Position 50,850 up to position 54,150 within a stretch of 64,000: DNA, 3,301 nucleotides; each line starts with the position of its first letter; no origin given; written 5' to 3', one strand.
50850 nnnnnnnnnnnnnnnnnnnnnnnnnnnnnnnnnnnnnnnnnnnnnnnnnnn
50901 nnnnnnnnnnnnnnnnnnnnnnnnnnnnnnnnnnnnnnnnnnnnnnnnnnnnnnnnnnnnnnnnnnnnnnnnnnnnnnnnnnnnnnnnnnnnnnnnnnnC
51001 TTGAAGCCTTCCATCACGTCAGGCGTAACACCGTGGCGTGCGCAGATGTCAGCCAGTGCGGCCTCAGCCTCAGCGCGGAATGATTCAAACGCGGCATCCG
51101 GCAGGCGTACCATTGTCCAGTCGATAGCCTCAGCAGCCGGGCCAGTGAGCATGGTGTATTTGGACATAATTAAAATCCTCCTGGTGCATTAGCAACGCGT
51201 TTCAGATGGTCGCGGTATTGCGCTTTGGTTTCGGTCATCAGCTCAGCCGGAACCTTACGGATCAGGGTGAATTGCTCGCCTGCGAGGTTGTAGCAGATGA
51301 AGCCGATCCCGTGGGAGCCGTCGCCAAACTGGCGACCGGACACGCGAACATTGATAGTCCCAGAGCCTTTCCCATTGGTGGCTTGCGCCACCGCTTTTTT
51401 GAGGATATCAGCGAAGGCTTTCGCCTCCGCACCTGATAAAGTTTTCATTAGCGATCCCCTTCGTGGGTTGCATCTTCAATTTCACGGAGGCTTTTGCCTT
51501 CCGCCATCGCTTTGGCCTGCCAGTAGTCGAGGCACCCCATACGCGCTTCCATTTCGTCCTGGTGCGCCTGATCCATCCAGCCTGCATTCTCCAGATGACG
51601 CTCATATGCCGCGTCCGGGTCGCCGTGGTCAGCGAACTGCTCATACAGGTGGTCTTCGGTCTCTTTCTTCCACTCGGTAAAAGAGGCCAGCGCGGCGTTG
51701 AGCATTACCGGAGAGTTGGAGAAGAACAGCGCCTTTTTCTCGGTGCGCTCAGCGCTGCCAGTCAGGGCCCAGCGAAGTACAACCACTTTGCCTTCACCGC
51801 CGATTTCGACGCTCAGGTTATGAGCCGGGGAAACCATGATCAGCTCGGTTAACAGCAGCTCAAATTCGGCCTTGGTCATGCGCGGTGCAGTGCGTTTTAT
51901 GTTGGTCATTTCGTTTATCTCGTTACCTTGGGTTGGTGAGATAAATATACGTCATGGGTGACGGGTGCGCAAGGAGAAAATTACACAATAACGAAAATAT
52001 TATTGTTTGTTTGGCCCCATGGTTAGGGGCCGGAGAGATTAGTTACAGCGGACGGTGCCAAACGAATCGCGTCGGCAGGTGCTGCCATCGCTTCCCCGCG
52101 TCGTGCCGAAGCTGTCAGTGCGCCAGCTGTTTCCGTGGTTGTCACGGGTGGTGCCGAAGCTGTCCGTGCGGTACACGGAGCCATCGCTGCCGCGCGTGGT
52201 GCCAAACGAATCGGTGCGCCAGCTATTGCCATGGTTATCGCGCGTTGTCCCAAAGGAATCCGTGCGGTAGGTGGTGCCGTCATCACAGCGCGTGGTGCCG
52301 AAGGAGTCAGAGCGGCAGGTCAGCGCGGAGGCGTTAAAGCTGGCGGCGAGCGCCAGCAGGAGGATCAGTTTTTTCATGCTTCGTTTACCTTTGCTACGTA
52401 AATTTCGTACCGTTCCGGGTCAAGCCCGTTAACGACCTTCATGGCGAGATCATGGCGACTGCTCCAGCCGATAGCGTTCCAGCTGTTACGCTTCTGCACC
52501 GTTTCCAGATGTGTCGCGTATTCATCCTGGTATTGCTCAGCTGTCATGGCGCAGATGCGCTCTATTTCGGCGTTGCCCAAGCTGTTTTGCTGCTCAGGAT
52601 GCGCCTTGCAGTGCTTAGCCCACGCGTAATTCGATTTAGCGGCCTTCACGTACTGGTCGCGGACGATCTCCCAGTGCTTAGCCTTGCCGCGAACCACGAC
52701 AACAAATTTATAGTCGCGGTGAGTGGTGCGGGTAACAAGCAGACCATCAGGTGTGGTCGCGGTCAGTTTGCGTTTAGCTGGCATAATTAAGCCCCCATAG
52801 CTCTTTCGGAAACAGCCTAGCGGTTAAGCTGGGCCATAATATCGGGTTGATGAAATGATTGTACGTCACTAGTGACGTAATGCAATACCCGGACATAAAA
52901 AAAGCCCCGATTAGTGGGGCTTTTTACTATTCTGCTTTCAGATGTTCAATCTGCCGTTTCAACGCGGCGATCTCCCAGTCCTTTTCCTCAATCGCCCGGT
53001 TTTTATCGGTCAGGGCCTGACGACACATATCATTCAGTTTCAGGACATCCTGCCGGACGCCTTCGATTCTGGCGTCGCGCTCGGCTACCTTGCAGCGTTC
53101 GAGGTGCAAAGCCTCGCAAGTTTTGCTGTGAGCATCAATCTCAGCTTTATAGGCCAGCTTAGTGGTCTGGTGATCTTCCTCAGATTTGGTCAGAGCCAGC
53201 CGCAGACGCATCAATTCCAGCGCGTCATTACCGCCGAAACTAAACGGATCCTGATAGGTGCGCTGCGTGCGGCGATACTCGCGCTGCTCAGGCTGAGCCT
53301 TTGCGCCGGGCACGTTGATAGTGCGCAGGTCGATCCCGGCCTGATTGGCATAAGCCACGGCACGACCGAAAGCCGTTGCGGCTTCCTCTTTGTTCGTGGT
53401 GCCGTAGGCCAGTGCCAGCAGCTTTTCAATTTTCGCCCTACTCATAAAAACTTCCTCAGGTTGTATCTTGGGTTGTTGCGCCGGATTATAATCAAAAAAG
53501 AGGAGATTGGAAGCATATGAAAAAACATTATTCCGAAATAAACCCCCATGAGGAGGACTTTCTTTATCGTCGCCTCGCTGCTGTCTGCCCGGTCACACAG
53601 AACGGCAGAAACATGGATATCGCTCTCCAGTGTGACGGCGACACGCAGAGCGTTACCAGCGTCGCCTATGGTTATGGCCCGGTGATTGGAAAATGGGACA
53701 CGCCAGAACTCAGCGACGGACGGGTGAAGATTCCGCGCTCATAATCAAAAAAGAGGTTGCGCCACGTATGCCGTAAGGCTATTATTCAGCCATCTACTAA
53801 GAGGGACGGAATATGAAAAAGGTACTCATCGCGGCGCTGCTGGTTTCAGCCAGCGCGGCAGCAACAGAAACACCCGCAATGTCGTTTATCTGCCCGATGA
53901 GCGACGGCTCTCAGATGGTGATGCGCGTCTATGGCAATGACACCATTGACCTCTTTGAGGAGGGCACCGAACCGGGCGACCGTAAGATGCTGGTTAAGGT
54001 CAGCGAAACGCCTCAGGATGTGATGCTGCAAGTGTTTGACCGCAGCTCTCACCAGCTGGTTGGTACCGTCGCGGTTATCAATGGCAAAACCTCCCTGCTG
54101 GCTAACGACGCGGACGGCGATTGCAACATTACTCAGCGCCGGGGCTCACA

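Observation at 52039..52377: Secreted protein built from six tandem 16-residue repeats (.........-x-NHGNSW)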

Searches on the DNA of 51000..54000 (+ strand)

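Call 7: search_dna_similar(query=window:51000-54000:+, collection=phages, mode=near)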
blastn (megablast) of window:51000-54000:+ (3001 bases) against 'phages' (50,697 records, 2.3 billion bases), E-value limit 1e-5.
Records with a match: 1; places in all: 1; records where one place covers at least 80% of the query: 1.
Best place of each record, by identity: 90-95% 1.
By first word of the organism name: Enterobacter 1.
By host as written in the record: Enterobacter sp. 1.
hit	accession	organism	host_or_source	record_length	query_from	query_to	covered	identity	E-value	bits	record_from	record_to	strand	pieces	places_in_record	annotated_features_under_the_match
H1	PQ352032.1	Enterobacter phage phiT5282EW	Enterobacter sp.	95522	1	3001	100%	94.8%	0e+0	4678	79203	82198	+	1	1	hypothetical protein (x8)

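Call 8: get_annotated_region(hit=H1, flank=8000)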
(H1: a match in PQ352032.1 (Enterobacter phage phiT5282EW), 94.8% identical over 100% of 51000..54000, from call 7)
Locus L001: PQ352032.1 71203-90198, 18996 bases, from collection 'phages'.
description: Enterobacter phage phiT5282EW, complete genome.
organism: Enterobacter phage phiT5282EW (NCBI taxid 3369136)
taxonomy: Viruses; Duplodnaviria; Heunggongvirae; Uroviricota; Caudoviricetes
host: Enterobacter sp.; source: -; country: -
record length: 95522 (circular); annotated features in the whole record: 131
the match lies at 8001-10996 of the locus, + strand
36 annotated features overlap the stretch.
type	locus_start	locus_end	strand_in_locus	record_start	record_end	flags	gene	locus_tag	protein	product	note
CDS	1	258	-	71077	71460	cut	-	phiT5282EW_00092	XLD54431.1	hypothetical protein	-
CDS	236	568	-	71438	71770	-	-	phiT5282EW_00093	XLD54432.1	hypothetical protein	-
CDS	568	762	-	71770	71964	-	-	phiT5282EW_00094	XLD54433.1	hypothetical protein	-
CDS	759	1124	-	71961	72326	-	-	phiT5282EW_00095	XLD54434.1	hypothetical protein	-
CDS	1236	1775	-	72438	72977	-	-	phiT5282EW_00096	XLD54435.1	hypothetical protein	-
CDS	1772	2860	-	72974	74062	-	-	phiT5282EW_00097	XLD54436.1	hypothetical protein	-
CDS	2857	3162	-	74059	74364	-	-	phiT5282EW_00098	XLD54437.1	hypothetical protein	-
CDS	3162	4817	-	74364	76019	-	-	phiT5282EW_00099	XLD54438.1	hypothetical protein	-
CDS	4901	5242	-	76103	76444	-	-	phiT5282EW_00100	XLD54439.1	hypothetical protein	-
CDS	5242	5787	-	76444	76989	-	-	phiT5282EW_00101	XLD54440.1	hypothetical protein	-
CDS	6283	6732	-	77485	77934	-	-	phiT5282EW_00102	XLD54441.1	hypothetical protein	-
CDS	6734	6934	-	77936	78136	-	-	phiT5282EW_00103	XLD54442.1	hypothetical protein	-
CDS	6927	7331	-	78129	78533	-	-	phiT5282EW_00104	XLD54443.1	hypothetical protein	-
CDS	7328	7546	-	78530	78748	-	-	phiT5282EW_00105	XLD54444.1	hypothetical protein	-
CDS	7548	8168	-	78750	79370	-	-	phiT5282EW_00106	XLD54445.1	hypothetical protein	-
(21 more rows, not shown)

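Call 9: search_dna_similar(query=window:51000-54000:+, collection=plasmids, mode=near, max_rows=30)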
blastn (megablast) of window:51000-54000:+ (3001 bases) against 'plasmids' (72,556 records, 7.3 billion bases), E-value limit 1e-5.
No match.

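Call 65: search_dna_similar(query=L003:7980-8300:+, collection=ecoli_genomes, mode=near, max_rows=10)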
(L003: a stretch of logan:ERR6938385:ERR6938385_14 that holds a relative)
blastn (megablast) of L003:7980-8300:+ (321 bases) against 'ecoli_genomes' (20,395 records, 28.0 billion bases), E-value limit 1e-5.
Records with a match: 4; places in all: 4; records where one place covers at least 80% of the query: 4.
Genomes with a match: 4 of 5426; with a place that covers at least 80% of the query: 4. Places per genome that has any: lowest 1, median 1, highest 1. On chromosomes: 4 places; on plasmids: 0.
Best place of each record, by identity: 95-99% 4.
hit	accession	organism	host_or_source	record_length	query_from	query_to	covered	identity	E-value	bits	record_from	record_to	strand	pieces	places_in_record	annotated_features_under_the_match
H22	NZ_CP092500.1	Escherichia coli strain A30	Horse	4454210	1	321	100%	95.1%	5e-141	508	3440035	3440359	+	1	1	none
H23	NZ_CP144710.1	Escherichia coli strain B18271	seawater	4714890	1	321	100%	95.1%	5e-141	508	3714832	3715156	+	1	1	none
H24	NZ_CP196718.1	Escherichia coli strain EC26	Bovine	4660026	1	321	100%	95.1%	5e-141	508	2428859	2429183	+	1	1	none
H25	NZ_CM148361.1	Escherichia coli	Homo sapiens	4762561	1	321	100%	95.1%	5e-141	508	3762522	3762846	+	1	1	none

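Call 67: get_annotated_region(hit=H22, flank=9000)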
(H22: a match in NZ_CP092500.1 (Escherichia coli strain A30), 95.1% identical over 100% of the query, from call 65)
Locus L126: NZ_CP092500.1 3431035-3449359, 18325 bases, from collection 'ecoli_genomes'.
description: Escherichia coli strain A30 chromosome, complete genome
organism: Escherichia coli strain A30 (NCBI taxid 562)
replicon: chromosome; assembly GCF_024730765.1
host: Horse; source: -; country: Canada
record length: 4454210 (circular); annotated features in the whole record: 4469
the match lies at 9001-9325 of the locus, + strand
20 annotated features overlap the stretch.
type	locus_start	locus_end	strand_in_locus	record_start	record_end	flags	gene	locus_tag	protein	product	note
CDS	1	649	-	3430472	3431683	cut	mhpT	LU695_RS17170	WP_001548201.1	3-(3-hydroxy-phenyl)propionate transporter MhpT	-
CDS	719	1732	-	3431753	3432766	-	mhpE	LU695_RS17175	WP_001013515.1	4-hydroxy-2-oxovalerate aldolase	-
CDS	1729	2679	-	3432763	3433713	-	mhpF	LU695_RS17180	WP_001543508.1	acetaldehyde dehydrogenase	-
CDS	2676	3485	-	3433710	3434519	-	mhpD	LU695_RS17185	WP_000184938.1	2-keto-4-pentenoate hydratase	-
CDS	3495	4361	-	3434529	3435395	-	mhpC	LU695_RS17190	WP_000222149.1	2-hydroxy-6-oxonona-2,4-dienedioate hydrolase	-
CDS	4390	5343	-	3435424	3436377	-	mhpB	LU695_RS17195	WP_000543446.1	2,3-dihydroxyphenylpropionate/2,3-dihydroxicinnamic acid 1,2-dioxygenase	-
CDS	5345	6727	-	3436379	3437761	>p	-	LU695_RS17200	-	bifunctional 3-(3-hydroxy-phenyl)propionate/3-hydroxycinnamic acid hydroxylase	incomplete; partial in the middle of a contig; missing N-terminus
CDS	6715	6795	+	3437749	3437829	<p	-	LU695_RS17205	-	hypothetical protein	incomplete; partial in the middle of a contig; missing N-terminus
CDS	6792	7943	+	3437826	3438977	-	-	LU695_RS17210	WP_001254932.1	IS30-like element IS30 family transposase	-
CDS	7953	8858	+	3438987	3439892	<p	-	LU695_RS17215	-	IS3-like element ISEc52 family transposase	incomplete; partial in the middle of a contig; missing N-terminus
CDS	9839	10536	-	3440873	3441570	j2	-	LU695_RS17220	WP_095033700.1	IS1-like element IS1B family transposase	programmed frameshift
CDS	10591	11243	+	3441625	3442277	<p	-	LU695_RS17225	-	site-specific integrase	frameshifted; incomplete; partial in the middle of a contig; missing N-terminus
CDS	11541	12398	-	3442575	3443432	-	-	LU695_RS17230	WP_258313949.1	HNH endonuclease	-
CDS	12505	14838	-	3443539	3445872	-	-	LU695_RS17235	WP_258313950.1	primase-helicase zinc-binding domain-containing protein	-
CDS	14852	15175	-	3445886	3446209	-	-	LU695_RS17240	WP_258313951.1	DUF5375 domain-containing protein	-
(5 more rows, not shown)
